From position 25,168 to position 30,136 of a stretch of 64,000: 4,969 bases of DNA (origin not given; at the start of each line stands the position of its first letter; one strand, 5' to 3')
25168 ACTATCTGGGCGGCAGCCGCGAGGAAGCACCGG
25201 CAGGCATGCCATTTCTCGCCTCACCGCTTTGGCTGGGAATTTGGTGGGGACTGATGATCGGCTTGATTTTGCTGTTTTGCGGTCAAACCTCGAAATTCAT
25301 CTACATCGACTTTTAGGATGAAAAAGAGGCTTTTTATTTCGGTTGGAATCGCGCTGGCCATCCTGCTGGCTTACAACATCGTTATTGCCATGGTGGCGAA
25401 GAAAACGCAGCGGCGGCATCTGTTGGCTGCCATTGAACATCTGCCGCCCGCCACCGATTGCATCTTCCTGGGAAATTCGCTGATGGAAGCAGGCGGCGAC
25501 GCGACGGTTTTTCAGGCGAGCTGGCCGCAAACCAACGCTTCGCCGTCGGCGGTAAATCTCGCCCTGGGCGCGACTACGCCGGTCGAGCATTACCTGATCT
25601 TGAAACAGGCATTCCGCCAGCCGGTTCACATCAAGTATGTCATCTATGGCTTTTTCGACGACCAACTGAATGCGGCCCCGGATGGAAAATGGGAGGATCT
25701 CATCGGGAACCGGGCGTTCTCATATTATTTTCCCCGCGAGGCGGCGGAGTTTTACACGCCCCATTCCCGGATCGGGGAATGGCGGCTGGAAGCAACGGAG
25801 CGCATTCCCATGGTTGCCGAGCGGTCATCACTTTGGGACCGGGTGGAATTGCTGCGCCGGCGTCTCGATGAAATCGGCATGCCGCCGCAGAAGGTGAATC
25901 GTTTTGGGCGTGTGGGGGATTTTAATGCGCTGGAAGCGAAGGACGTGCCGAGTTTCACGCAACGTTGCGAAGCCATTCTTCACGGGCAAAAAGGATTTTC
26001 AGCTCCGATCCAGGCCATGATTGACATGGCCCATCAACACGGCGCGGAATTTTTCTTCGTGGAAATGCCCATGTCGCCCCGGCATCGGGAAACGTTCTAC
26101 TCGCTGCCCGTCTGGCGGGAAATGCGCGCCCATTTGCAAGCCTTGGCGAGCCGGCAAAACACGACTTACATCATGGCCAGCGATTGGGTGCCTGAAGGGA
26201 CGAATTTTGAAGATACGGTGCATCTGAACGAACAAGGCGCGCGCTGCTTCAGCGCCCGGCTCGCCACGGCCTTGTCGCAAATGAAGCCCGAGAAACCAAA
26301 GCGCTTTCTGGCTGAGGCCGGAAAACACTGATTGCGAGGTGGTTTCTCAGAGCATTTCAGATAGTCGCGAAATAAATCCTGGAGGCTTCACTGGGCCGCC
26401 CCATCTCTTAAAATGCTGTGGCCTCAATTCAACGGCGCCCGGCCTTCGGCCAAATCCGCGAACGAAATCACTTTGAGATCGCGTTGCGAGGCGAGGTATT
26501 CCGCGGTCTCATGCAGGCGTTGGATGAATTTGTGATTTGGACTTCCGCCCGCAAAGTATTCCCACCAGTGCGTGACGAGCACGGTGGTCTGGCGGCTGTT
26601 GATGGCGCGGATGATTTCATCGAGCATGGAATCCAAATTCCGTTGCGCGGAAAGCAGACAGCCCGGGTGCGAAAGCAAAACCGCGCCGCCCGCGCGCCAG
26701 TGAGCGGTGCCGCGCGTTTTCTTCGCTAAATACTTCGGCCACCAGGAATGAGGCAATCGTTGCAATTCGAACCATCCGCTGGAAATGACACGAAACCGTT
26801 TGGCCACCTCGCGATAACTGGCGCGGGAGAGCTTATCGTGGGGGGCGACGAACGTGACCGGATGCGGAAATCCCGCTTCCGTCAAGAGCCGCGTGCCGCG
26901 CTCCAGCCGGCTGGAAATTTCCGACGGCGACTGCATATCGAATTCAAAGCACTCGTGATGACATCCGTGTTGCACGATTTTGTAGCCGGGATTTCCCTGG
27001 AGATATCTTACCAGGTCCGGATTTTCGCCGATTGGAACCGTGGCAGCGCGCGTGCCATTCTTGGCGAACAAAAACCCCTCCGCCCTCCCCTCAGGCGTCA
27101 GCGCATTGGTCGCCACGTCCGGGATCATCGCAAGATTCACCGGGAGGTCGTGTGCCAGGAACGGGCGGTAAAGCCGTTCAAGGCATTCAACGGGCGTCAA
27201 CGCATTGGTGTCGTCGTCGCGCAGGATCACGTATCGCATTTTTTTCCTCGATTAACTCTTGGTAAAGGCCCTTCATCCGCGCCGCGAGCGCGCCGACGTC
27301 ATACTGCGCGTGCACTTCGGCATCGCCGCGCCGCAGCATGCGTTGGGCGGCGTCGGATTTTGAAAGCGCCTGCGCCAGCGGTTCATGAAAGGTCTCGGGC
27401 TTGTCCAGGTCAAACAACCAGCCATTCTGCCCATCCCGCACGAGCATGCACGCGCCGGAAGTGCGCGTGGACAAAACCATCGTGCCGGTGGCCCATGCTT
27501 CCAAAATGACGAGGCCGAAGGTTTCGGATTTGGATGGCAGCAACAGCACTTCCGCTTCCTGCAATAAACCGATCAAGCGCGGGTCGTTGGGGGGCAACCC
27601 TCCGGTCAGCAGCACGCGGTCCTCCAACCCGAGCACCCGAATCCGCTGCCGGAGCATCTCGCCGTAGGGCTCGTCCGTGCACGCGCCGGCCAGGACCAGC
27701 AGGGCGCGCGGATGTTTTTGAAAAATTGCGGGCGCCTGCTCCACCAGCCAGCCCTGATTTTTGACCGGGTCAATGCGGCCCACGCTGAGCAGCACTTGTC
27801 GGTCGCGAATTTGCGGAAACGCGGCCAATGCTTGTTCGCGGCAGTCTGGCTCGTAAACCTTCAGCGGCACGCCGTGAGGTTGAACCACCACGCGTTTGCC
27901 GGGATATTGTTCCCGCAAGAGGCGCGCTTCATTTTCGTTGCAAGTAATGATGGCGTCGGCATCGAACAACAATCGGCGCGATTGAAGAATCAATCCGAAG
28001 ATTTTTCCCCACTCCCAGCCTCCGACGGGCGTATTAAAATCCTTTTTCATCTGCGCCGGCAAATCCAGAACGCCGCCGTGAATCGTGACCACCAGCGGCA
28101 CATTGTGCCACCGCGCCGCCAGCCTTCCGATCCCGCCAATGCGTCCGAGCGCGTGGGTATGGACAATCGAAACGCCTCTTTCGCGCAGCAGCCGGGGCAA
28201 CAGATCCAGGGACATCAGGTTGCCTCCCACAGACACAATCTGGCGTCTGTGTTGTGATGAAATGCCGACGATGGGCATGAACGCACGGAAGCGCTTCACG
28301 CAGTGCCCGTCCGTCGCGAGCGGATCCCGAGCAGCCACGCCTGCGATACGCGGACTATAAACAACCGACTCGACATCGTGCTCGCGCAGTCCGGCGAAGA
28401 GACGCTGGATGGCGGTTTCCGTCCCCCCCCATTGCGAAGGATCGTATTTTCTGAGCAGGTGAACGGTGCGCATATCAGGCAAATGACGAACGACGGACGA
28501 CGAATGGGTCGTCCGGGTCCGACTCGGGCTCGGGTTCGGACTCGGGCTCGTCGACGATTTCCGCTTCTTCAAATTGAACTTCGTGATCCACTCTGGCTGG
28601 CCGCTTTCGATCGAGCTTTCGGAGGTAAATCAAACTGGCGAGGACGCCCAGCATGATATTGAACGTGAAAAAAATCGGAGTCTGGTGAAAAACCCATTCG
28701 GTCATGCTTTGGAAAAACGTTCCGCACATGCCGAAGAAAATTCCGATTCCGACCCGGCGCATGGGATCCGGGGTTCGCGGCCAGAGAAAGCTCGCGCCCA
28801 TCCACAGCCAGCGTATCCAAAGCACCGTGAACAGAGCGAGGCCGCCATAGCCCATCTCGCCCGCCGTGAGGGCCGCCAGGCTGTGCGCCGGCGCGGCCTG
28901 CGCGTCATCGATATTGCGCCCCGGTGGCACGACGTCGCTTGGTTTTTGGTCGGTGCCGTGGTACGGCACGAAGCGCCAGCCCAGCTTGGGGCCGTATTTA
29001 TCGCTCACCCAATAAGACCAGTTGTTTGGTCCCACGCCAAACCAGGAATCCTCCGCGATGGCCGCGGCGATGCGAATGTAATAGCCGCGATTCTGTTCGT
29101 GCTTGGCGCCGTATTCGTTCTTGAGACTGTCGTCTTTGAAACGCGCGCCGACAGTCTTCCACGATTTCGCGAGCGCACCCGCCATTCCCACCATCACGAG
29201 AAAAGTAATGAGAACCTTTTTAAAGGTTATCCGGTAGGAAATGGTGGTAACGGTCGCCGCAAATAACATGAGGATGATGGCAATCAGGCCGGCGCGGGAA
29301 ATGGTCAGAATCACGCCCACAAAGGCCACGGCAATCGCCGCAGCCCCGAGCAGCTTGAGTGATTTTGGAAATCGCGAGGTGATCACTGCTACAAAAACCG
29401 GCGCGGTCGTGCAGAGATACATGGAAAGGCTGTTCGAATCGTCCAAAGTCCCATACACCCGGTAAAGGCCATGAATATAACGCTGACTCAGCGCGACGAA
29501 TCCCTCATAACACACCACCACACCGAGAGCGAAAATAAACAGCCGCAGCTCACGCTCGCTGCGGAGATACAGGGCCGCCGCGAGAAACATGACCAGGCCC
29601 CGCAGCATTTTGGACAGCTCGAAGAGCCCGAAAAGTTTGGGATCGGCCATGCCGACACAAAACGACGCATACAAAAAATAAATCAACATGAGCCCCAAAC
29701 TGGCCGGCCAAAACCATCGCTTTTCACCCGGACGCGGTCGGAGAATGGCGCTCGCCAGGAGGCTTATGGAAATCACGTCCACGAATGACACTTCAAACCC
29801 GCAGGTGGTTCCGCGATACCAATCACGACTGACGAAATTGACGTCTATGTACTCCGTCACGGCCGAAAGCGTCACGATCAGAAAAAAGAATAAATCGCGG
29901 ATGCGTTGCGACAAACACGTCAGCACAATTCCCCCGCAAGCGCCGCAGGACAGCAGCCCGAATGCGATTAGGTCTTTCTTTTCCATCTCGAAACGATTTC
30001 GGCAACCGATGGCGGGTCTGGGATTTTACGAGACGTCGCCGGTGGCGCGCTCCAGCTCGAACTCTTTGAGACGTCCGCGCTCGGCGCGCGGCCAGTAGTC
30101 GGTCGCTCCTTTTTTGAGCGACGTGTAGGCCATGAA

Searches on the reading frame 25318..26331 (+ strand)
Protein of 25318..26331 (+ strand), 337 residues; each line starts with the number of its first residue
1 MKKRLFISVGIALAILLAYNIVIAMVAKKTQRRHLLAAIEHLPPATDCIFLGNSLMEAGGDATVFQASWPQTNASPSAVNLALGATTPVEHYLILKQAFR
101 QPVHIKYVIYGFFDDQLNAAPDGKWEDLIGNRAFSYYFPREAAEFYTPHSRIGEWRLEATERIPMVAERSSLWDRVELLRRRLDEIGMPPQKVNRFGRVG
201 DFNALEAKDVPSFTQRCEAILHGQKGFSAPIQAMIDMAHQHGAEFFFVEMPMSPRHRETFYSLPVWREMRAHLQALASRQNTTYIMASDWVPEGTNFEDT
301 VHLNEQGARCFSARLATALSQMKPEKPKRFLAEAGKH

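Call 3: search_protein_families(library=pfam, proteins=[window:25318-26331:+], max_evalue=0.01)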
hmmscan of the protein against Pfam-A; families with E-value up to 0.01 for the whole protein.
window:25318-26331:+ (337 aa): 1 family
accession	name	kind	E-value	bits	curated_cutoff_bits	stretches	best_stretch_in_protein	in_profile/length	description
PF13472.12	Lipase_GDSL_2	-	0.00054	20.9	32.9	1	229-309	86-177/178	GDSL-like Lipase/Acylhydrolase family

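Call 4: search_protein_families(library=ncbifam, proteins=[window:25318-26331:+], max_evalue=0.01)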
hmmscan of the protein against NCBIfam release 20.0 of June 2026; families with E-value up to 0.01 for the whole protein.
window:25318-26331:+ (337 aa): 0 families

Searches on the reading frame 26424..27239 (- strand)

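Call 3: search_protein_families(library=pfam, proteins=[window:26424-27239:-], max_evalue=0.01)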
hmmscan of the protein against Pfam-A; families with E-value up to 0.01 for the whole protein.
window:26424-27239:- (271 aa): 2 families
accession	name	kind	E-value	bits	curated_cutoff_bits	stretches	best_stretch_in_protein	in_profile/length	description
PF10096.14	DUF2334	-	1.7e-14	54.4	26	1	5-193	3-189/203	Uncharacterized protein conserved in bacteria (DUF2334)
PF01522.26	Polysacc_deac_1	-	0.0048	17.3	23.1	1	70-147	44-117/124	Polysaccharide deacetylase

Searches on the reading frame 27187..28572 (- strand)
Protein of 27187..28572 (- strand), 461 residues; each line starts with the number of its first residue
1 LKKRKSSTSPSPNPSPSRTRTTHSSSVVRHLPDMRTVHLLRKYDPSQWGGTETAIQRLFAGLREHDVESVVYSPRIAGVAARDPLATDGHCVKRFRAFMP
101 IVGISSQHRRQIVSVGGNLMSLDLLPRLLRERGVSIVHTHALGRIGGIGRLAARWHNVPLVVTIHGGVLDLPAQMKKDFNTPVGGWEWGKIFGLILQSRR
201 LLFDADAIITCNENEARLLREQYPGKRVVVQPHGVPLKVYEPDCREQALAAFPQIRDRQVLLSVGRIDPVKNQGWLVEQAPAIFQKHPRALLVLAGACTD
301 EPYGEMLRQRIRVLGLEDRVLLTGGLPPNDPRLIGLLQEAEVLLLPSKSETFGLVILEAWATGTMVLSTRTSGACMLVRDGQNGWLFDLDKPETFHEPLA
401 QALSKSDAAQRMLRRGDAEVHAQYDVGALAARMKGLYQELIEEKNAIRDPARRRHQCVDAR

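Call 3: search_protein_families(library=pfam, proteins=[window:27187-28572:-], max_evalue=0.01)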
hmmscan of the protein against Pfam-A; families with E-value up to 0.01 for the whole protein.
window:27187-28572:- (461 aa): 7 families
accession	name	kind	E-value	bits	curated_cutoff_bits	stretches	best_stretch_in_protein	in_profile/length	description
PF00534.26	Glycos_transf_1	-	6.8e-30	104.3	26.4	1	256-414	13-167/172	Glycosyl transferases group 1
PF13692.12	Glyco_trans_1_4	-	2.5e-27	96.3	27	1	259-404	2-141/142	Glycosyl transferases group 1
PF13439.12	Glyco_transf_4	-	6.1e-18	65.9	28.5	1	48-237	1-168/170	Glycosyltransferase Family 4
PF13579.12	Glyco_trans_4_4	-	1.4e-16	61.7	29.7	1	49-232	1-156/158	Glycosyl transferase 4-like domain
PF20706.3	GT4-conflict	-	1.5e-09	37.7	26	1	250-381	190-323/385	Family 4 Glycosyltransferase in conflict systems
PF13524.12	Glyco_trans_1_2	-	9e-05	22.9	25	1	333-432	40-141/144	Glycosyl transferase-like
PF13477.12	Glyco_trans_4_2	-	0.0023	18.5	23.4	1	118-175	59-118/139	Glycosyl transferase 4-like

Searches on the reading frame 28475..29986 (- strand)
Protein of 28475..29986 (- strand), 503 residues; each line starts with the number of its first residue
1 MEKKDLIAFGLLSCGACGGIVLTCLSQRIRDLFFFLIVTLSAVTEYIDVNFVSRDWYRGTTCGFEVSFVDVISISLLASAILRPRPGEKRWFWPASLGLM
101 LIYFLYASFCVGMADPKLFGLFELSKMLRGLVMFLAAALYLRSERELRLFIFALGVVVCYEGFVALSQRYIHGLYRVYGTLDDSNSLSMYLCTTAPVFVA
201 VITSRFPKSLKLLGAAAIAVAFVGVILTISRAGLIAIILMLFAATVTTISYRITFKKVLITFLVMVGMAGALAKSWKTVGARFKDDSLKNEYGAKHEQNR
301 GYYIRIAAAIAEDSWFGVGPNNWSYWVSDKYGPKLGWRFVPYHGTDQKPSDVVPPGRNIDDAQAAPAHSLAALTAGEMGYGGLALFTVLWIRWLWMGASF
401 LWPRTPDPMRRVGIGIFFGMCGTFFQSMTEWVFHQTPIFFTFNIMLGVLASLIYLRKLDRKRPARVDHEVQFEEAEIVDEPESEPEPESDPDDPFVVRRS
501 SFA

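Call 3: search_protein_families(library=pfam, proteins=[window:28475-29986:-], max_evalue=0.01)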
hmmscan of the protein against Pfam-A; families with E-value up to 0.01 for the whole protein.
window:28475-29986:- (503 aa): 1 family
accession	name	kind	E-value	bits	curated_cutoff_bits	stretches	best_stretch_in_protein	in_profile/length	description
PF04932.20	Wzy_C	-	1.4e-08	35.1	31.7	1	217-386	2-148/149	O-Antigen ligase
